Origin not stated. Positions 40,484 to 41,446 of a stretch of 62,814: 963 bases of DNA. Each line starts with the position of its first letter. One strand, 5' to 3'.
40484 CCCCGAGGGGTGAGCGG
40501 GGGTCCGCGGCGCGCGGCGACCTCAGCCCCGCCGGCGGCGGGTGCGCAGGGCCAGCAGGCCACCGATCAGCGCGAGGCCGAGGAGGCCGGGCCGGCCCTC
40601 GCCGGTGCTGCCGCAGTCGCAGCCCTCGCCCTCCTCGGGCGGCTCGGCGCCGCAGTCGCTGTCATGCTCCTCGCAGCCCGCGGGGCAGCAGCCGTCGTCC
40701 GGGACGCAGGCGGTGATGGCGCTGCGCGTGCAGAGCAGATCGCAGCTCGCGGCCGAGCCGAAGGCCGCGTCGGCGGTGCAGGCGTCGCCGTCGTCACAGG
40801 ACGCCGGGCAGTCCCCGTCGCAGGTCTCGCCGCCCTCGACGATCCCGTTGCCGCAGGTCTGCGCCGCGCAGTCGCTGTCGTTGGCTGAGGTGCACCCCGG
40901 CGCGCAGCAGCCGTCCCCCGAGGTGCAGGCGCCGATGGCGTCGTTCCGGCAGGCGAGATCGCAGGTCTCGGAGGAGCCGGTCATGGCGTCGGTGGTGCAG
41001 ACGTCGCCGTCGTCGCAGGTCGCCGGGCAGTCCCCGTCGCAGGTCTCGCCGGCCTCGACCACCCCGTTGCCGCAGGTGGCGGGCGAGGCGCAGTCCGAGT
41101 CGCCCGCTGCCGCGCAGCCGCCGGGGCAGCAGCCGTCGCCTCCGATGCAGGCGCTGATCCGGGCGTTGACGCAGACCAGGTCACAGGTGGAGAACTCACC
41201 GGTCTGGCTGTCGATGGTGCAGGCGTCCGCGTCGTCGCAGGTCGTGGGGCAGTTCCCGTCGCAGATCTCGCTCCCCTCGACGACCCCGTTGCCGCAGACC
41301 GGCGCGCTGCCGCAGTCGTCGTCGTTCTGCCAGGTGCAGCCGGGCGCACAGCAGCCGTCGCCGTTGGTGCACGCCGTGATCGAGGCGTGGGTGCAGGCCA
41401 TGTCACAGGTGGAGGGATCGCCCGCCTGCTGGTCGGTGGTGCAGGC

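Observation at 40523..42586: Tetra-heme cytochrome c fused to Myxococcus cysteine-rich repeats and a MYXO-CTERM sorting signal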

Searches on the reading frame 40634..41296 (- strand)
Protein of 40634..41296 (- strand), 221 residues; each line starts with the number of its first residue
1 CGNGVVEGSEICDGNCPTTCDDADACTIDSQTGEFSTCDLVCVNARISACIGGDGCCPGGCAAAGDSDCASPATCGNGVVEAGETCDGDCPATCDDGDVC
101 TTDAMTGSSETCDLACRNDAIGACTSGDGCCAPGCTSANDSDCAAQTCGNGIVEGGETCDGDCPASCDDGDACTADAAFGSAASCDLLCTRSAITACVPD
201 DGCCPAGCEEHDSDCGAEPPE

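Call 72: predict_structure(alignment_id=A2)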
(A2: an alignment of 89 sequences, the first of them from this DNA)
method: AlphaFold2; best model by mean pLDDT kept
length: 221 residues; sequences in the alignment: 89
mean_pLDDT: 90.5   pTM: 0.50
mean pLDDT of the five models: 90.5, 89.4, 88.6, 87.5, 86.9
residues with pLDDT >= 90: 152; 70-90: 60; 50-70: 8; < 50: 1
segments of 3 or more residues with pLDDT < 50: none
pLDDT, mean of each block of 10 residues (from residue 1): 90 92 96 94 96 91 85 79 89 96 95 95 96 91 83 85 93 96 92 95 92 77 50
secondary structure, 60 per line:
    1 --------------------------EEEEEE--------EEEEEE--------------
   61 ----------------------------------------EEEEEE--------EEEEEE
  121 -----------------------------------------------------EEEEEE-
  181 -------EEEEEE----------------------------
elements in order: E27-32 E41-46 E101-106 E115-120 E174-179 E188-193

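Call 74: fold_search(model_id=the predicted structure, library=pdb)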
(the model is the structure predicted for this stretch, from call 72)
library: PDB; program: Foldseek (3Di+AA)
matches with E <= 10: 0; with E <= 0.001: 0
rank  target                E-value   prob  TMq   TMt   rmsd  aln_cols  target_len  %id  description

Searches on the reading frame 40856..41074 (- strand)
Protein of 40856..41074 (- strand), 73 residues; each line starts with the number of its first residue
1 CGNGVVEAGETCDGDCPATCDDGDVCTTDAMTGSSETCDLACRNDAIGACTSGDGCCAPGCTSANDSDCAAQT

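Call 7: search_protein_families(library=pfam, proteins=[window:40856-41074:-], max_evalue=10)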
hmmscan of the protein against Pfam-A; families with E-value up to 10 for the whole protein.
seq(73 aa): 0 families
